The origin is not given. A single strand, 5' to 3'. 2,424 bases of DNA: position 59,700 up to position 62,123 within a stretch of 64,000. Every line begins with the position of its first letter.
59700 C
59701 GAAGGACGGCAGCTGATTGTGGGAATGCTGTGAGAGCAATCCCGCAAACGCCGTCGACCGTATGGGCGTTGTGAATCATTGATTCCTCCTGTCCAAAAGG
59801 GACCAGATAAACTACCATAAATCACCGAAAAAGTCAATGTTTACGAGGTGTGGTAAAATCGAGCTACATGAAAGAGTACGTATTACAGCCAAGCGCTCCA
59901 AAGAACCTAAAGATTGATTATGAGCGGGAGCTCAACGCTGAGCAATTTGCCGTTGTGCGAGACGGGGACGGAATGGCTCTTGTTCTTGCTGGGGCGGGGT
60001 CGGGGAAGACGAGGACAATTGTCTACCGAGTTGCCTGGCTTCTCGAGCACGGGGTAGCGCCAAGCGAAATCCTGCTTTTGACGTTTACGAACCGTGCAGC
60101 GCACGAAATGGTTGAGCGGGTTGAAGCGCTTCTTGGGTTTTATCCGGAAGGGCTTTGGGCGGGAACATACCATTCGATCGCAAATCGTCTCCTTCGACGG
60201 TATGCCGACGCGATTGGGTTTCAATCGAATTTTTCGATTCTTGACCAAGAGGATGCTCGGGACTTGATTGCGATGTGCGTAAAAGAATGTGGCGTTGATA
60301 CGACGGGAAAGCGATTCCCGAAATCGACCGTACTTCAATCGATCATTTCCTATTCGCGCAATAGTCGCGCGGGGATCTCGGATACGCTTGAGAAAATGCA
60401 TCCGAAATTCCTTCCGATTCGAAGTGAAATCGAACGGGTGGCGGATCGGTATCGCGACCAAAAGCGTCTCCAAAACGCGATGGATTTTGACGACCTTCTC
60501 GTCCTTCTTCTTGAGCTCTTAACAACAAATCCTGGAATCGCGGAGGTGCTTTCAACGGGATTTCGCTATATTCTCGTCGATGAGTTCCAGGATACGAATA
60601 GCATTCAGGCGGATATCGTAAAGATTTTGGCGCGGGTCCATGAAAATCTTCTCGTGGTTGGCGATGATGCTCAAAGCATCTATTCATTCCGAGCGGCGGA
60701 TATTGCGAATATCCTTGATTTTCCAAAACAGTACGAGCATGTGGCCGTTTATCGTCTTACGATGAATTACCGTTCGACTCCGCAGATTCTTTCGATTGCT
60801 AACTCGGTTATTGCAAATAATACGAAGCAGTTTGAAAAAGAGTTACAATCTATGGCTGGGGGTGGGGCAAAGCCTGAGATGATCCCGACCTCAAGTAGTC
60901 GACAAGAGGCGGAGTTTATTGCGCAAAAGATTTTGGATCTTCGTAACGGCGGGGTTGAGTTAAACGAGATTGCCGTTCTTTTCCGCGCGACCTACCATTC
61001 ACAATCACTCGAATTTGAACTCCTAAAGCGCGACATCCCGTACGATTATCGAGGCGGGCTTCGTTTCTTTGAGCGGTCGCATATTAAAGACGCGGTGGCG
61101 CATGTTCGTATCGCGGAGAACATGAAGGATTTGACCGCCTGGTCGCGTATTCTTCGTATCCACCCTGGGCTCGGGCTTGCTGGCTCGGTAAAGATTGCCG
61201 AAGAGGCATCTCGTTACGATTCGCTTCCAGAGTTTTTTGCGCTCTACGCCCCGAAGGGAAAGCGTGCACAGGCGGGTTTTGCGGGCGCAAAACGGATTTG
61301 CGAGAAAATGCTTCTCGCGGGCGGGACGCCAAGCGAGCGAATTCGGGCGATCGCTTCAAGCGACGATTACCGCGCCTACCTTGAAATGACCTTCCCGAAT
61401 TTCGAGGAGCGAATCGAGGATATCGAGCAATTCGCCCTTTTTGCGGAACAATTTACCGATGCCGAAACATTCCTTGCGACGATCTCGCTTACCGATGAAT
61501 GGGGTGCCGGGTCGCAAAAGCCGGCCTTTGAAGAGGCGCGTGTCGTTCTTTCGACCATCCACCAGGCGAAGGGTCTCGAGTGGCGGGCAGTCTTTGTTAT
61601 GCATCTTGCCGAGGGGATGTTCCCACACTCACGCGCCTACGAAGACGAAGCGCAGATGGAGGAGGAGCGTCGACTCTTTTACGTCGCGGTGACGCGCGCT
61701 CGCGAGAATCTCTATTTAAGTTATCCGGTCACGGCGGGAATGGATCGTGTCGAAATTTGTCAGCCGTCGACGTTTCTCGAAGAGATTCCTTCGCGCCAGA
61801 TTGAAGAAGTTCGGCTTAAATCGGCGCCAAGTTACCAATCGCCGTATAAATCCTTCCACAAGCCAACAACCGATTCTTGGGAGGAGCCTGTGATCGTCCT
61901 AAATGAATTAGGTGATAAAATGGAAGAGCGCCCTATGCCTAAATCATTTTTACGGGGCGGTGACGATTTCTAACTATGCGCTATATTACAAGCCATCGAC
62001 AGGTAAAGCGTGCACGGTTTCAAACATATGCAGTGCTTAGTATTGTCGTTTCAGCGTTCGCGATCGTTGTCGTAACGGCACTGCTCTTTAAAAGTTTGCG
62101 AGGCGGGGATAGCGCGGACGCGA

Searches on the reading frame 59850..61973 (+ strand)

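Call 69: search_protein_families(library=pfam, proteins=[window:59850-61973:+], max_evalue=0.00001)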
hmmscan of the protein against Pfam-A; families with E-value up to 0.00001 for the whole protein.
window:59850-61973:+ (707 aa): 6 families
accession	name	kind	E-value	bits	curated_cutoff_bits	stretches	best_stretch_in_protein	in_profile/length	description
PF00580.27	UvrD-helicase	-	2.7e-76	257.3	23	1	28-295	1-270/271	UvrD/REP helicase N-terminal domain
PF13361.12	UvrD_C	-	1.3e-59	202.8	25.6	2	301-436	1-136/350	UvrD-like helicase C-terminal domain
PF13245.12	AAA_19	-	6.6e-22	78.6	25.1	1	41-281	12-134/134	AAA domain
PF13538.12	UvrD_C_2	-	7.8e-13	48.5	27.4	1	565-623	2-51/52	UvrD-like helicase C-terminal domain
PF01443.25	Viral_helicase1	-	1.9e-07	31.5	21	0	236-311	58-131/228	Viral superfamily 1 RNA helicase core domain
PF13604.12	AAA_30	-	1.2e-06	28.8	27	0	28-91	2-66/191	AAA domain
